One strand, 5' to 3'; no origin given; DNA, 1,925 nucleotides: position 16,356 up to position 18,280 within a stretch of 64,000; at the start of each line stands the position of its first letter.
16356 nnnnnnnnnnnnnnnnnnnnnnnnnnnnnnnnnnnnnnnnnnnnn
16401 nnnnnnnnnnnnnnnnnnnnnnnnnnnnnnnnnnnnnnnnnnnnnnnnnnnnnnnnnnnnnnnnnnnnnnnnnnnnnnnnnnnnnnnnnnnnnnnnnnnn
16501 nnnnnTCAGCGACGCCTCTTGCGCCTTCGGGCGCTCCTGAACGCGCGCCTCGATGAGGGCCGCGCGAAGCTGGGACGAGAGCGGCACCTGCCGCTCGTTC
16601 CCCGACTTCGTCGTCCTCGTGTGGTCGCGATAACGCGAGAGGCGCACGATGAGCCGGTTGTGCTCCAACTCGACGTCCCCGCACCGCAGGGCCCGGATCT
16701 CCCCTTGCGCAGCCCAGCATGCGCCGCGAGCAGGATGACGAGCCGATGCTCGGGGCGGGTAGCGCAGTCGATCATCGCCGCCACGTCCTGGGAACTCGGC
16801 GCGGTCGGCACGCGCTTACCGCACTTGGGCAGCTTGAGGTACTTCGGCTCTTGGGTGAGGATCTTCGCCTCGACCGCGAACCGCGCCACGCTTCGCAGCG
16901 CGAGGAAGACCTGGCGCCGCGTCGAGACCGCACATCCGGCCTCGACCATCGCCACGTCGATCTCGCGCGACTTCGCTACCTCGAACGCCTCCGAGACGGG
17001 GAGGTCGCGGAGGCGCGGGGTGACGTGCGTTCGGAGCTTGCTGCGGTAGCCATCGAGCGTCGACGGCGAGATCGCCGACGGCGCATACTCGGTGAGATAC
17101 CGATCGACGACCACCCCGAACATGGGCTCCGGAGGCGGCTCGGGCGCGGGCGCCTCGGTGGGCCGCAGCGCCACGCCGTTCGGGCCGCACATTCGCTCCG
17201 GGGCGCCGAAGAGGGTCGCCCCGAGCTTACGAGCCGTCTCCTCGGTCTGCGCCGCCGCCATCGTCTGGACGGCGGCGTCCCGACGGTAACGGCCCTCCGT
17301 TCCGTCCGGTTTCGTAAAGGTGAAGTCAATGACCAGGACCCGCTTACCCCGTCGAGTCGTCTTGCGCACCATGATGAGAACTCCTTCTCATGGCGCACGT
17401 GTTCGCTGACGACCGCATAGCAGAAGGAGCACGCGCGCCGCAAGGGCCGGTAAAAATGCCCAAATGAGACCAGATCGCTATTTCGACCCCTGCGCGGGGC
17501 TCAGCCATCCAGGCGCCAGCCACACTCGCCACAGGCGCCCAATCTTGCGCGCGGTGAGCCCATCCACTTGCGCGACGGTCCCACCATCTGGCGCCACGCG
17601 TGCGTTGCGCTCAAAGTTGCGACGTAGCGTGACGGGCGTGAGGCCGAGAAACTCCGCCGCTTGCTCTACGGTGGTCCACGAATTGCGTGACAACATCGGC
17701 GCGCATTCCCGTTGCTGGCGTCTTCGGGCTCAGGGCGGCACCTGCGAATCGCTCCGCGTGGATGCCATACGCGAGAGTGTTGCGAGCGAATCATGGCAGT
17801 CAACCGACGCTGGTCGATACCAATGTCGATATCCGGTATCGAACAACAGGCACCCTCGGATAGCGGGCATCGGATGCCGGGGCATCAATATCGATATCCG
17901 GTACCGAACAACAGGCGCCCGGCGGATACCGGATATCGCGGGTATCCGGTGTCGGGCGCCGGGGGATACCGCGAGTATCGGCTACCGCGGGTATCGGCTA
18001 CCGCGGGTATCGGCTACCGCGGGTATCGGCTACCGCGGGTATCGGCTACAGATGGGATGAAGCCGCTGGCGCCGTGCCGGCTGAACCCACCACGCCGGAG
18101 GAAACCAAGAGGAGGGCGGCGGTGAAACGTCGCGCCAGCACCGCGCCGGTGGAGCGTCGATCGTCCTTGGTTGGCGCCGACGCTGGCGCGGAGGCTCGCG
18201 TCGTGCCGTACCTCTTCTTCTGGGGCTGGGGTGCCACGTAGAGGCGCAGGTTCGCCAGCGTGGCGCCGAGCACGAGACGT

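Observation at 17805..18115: Iteron-like cluster of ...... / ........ motifs next to the integrase-excisionase remnant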

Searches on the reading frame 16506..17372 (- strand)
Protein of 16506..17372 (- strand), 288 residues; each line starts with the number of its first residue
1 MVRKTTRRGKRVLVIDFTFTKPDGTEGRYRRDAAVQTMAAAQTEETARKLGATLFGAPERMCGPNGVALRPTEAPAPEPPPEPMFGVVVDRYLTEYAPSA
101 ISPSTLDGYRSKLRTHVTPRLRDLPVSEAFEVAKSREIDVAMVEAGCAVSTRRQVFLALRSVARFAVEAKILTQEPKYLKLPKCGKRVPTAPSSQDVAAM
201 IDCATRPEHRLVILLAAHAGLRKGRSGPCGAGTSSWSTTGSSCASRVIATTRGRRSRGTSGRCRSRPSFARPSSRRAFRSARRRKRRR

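Call 8: search_protein_families(library=pfam, proteins=[window:16506-17372:-], max_evalue=0.01)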
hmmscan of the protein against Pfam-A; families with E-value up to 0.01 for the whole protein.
window:16506-17372:- (288 aa): 1 family
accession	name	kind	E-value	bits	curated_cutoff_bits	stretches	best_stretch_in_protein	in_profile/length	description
PF14659.12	Phage_int_SAM_3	-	0.00098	19.7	22.6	1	85-127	2-43/58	Phage integrase, N-terminal SAM-like domain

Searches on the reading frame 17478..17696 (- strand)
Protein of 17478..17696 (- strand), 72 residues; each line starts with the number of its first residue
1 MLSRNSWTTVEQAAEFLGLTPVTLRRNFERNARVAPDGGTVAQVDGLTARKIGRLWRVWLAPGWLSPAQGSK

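Call 8: search_protein_families(library=pfam, proteins=[window:17478-17696:-], max_evalue=0.01)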
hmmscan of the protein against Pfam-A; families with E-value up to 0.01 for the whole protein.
window:17478-17696:- (72 aa): 2 families
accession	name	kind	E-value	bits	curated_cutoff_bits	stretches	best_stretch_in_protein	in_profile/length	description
PF12728.13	HTH_17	-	0.002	18.8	27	0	9-26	3-20/51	Helix-turn-helix domain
PF02954.25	HTH_8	-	0.003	17.7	22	1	11-26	22-37/42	Bacterial regulatory protein, Fis family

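Call 19: find_encoding_contigs(protein=window:17478-17696:-, flank=10000, max_places=10)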
Protein window:17478-17696:- (72 aa): no gene with exactly this product is on record in the collection.

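Call 79: search_protein_families(library=phrogs, proteins=[window:17478-17696:-], max_evalue=0.01)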
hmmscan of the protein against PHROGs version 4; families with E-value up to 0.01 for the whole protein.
window:17478-17696:- (72 aa): 0 families

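Call 93: search_solved_structures(query=A3, max_evalue=1)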
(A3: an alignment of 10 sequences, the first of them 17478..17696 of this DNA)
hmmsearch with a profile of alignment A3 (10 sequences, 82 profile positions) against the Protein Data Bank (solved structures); distinct sequences matched with E-value up to 1: 1.
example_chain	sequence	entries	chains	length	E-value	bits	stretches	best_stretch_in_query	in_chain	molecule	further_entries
9e5c_6p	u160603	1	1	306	0.7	12.7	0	6-60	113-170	Dynein arm light chain, axonemal, putative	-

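Call 99: find_homologous_proteins(query=window:17478-17696:-, max_evalue=0.001)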
Query window:17478-17696:- (72 aa): 13 proteins with E <= 0.001 among 15 candidates.
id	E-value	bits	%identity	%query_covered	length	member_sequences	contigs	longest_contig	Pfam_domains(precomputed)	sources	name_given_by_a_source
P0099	7.5e-35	136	88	100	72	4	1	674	-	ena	-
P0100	7.9e-35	135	89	100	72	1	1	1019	-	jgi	jgi:hypothetical protein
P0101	3.8e-29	117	78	100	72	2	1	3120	-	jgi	jgi:hypothetical protein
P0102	1.3e-26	109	71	97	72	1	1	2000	-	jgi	-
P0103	1.0e-25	107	78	88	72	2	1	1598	-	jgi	jgi:hypothetical protein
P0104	6.0e-25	104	71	100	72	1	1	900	-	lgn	-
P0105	9.0e-25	104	79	85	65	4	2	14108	-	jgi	jgi:hypothetical protein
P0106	2.5e-24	102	71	94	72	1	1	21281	-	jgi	jgi:hypothetical protein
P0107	3.0e-24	102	69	100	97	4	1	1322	-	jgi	jgi:hypothetical protein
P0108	1.9e-23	99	67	100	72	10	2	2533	-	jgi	jgi:hypothetical protein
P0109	2.7e-22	96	67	100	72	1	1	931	-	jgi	jgi:hypothetical protein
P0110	3.4e-22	95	67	93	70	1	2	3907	-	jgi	jgi:hypothetical protein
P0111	3.9e-22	95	67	93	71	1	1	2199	-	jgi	jgi:hypothetical protein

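Call 106: predict_structure(alignment_id=A4)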
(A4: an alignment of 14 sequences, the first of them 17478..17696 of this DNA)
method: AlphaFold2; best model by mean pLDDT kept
length: 72 residues; sequences in the alignment: 14
mean_pLDDT: 81.3   pTM: 0.65
mean pLDDT of the five models: 81.3, 80.5, 78.6, 60.0, 58.3
residues with pLDDT >= 90: 33; 70-90: 23; 50-70: 10; < 50: 6
segments of 3 or more residues with pLDDT < 50: 69-72
pLDDT, mean of each block of 10 residues (from residue 1): 71 89 93 90 89 90 56 40
secondary structure, 60 per line:
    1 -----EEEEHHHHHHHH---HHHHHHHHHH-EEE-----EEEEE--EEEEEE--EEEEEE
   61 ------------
elements in order: E6-9 H10-17 H21-30 E32-34 E40-44 E47-52 E55-60

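Call 108: fold_search(model_id=the predicted structure, library=pdb)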
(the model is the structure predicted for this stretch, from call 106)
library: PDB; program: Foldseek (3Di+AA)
matches with E <= 10: 359; with E <= 0.001: 0
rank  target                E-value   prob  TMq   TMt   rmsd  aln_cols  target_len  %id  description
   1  7ur0_C                2.9e-01  0.16  0.32  0.14   9.6        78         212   15  Isoreticular, interpenetrating co-crystal of Replication Initiator Protein REPE54 and scaffold-insert duplexes (21mer  (released 2023-04-26)
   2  8ac8_C                3.5e-01  0.16  0.33  0.14   9.5        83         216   14  The nucleoprotein complex of Rep protein with DUE ssDNA (released 2023-09-27)
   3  6z74_D                4.3e-01  0.38  0.32  0.12   6.1        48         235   21  Structure of the transcriptional repressor Atu1419 (VanR) in complex with a fortuitous citrate from agrobacterium fabr (released 2020-12-02)
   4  8tiw_C                4.3e-01  0.14  0.32  0.14   9.8        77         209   16  Isoreticular, interpenetrating co-crystal of Replication Initiator Protein REPE54 and symmetrical expanded duplex (31m (released 2023-08-02)
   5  9yzp_C                4.5e-01  0.15  0.32  0.13   9.6        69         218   14  Isoreticular co-crystal 1 with asymmetrical expanded duplex (31mer) containing insert sequence TGATGAGCAG and loaded w (released 2026-02-18)
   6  9z55_C                4.5e-01  0.14  0.33  0.14  10.1        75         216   16  Isoreticular co-crystal 1 with asymmetrical expanded duplex (31mer) containing insert sequence CATGAGTCAT (released 2026-02-18)
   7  7uv6_C                4.8e-01  0.14  0.32  0.14   9.8        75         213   16  Isoreticular, interpenetrating co-crystal of Replication Initiator Protein REPE54 and scaffold duplex (21mer) containi (released 2023-05-03)
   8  9yzc_C                4.8e-01  0.12  0.28  0.12   9.3        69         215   16  Isoreticular co-crystal 1 with asymmetrical expanded duplex (31mer) containing insert sequence CGCGCGCGCG (released 2026-02-18)
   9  8aan_A                5.2e-01  0.20  0.35  0.14   8.8        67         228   16  The nucleoprotein complex of Rep protein with iteron containing dsDNA and DUE ssDNA. (released 2023-09-27)
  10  1rep_C                5.2e-01  0.15  0.31  0.14   8.4        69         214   19  CRYSTAL STRUCTURE OF REPLICATION INITIATOR PROTEIN REPE54 OF MINI-F PLASMID COMPLEXED WITH AN ITERON DNA (released 2000-02-09)
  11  9yzf_C                5.2e-01  0.14  0.32  0.14   9.6        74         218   15  Isoreticular co-crystal 1 with asymmetrical expanded duplex (31mer) containing insert sequence AATTAGGCCG (released 2026-02-18)
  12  8tiv_C                5.2e-01  0.13  0.32  0.14   9.5        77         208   16  Isoreticular, interpenetrating co-crystal of Replication Initiator Protein REPE54 and symmetrical expanded duplex (31m (released 2023-08-02)
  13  8tir_C                5.2e-01  0.12  0.32  0.14   9.7        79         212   16  Isoreticular, interpenetrating co-crystal of Replication Initiator Protein REPE54 and symmetrical expanded duplex (31m (released 2023-08-02)
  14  9z08_C                5.2e-01  0.11  0.29  0.13   9.3        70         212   16  Isoreticular co-crystal 1 with asymmetrical expanded duplex (31mer) containing separate insert strand with sequence GA (released 2026-03-18)
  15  8tis_C                5.5e-01  0.13  0.32  0.14   9.9        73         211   16  Isoreticular, interpenetrating co-crystal of Replication Initiator Protein REPE54 and symmetrical expanded duplex (31m (released 2023-08-02)
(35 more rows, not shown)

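Call 114: search_protein_families(library=ncbifam, proteins=[window:17478-17696:-], max_evalue=0.01)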
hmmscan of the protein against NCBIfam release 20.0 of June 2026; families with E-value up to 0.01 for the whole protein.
window:17478-17696:- (72 aa): 0 families

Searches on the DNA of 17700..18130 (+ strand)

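Call 22: search_dna_similar(query=window:17700-18130:+, collection=plasmids, mode=distant, max_evalue=0.01)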
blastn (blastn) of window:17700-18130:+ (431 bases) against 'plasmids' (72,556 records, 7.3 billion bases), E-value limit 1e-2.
No match.

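Call 23: search_dna_similar(query=window:17700-18130:+, collection=phages, mode=distant, max_evalue=0.01)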
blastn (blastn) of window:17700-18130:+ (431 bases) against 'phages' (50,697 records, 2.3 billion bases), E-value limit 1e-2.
No match.
